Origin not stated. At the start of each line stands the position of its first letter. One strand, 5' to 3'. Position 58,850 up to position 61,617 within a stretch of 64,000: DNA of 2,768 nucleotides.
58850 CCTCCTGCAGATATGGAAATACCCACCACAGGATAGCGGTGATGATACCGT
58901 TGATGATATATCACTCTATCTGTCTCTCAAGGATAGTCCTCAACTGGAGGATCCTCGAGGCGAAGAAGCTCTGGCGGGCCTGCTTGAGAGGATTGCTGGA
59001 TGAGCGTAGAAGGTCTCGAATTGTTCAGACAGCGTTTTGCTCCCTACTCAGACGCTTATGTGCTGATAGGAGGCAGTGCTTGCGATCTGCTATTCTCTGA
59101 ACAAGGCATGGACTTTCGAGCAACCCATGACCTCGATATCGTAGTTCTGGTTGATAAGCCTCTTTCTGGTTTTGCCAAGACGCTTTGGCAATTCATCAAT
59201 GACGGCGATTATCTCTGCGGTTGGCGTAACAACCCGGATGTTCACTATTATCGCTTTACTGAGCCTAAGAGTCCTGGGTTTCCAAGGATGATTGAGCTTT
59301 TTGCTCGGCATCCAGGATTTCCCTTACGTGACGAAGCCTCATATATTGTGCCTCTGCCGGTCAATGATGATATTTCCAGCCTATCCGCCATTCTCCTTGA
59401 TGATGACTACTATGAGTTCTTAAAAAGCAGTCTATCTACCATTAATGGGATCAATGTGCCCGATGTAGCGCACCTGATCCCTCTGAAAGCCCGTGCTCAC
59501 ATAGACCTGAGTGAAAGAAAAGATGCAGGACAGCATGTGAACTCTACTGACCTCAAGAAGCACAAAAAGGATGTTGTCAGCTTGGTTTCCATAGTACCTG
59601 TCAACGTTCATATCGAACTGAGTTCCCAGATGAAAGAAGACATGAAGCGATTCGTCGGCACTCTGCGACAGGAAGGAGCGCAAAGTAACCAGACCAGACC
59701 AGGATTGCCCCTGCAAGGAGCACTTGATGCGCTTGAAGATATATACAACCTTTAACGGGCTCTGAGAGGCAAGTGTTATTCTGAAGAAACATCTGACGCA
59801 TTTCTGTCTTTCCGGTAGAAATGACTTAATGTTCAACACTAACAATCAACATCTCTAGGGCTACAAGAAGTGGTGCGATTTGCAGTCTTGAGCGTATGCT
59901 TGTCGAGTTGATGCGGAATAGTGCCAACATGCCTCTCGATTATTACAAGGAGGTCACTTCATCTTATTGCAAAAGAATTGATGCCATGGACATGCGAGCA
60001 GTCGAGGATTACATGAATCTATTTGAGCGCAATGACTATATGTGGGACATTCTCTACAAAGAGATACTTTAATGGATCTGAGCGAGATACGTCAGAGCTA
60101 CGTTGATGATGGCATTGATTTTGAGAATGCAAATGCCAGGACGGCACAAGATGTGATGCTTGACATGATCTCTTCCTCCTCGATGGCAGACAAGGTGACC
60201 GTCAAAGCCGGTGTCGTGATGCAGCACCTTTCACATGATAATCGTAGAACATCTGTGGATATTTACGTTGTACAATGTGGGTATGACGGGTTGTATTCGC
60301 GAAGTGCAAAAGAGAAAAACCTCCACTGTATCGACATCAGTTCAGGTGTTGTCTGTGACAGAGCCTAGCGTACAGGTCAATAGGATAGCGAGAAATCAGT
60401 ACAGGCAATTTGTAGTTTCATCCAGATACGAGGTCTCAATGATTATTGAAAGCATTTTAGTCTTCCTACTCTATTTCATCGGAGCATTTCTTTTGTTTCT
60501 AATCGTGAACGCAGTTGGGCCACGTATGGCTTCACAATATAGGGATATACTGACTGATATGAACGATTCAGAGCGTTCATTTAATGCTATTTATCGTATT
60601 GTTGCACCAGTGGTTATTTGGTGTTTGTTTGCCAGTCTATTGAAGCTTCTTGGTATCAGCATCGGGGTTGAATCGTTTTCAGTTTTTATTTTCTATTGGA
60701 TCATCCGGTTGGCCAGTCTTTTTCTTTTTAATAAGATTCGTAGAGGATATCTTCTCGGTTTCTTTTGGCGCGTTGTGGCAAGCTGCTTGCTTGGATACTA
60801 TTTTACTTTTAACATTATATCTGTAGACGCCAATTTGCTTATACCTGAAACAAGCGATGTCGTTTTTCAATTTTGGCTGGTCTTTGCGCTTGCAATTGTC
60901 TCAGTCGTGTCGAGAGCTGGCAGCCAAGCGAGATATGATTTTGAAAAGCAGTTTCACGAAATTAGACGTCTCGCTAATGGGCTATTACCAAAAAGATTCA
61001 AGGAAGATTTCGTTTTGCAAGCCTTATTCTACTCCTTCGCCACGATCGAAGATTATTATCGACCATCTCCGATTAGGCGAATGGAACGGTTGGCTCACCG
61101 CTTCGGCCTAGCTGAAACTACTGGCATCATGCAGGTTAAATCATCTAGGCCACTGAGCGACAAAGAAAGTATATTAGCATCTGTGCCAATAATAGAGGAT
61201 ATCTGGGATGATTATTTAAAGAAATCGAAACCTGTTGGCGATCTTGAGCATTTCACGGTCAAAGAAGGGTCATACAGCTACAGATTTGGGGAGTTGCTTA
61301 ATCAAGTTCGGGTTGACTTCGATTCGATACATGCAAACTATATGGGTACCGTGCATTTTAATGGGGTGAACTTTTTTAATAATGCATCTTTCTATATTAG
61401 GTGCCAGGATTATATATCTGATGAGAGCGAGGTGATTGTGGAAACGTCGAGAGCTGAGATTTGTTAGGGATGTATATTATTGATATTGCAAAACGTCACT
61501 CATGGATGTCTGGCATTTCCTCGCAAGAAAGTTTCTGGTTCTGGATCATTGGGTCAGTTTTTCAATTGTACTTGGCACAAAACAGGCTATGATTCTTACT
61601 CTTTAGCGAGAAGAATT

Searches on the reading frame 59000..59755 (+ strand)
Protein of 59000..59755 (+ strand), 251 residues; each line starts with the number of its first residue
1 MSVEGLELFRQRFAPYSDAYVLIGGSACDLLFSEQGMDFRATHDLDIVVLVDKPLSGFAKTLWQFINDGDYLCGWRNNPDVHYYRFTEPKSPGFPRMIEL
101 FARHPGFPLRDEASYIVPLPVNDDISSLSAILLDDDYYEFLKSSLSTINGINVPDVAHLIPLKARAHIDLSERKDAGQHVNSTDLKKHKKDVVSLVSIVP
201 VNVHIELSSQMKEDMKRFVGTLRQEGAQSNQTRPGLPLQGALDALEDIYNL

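Call 3: search_protein_families(library=pfam, proteins=[window:59000-59755:+], max_evalue=0.1)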
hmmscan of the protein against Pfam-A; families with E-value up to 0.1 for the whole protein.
window:59000-59755:+ (251 aa): 0 families

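Call 4: search_protein_families(library=padloc, proteins=[window:59000-59755:+], max_evalue=0.1)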
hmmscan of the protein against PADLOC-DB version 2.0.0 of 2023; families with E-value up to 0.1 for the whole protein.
window:59000-59755:+ (251 aa): 0 families

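Call 5: search_protein_families(library=ncbifam, proteins=[window:59000-59755:+], max_evalue=0.1)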
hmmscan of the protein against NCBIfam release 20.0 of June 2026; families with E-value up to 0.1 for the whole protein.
window:59000-59755:+ (251 aa): 0 families

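Call 28: search_protein_families(library=phrogs, proteins=[window:59000-59755:+], max_evalue=0.01)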
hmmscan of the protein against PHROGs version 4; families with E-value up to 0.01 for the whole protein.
window:59000-59755:+ (251 aa): 0 families

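Call 56: search_solved_structures(query=window:59000-59755:+, max_evalue=1)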
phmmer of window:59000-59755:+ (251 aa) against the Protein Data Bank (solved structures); distinct sequences matched with E-value up to 1: 1.
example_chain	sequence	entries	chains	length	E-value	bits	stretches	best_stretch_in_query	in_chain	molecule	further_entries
5ao5_A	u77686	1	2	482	0.99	12.1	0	33-86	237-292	C-TYPE MANNOSE RECEPTOR 2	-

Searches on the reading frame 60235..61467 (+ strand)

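Call 3: search_protein_families(library=pfam, proteins=[window:60235-61467:+], max_evalue=0.1)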
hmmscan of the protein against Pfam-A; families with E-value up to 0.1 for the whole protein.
window:60235-61467:+ (410 aa): 0 families

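Call 4: search_protein_families(library=padloc, proteins=[window:60235-61467:+], max_evalue=0.1)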
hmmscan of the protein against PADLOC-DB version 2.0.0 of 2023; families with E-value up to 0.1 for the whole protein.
window:60235-61467:+ (410 aa): 1 family
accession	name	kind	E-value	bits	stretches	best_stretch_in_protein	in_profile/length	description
PDLC00625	ZorC1|ZorC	-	0.053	10.2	1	211-251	339-379/551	EH signature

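Call 5: search_protein_families(library=ncbifam, proteins=[window:60235-61467:+], max_evalue=0.1)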
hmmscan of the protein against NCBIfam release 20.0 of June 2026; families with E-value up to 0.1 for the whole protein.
window:60235-61467:+ (410 aa): 0 families

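Call 28: search_protein_families(library=phrogs, proteins=[window:60235-61467:+], max_evalue=0.01)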
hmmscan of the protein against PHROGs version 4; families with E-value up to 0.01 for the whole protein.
window:60235-61467:+ (410 aa): 0 families
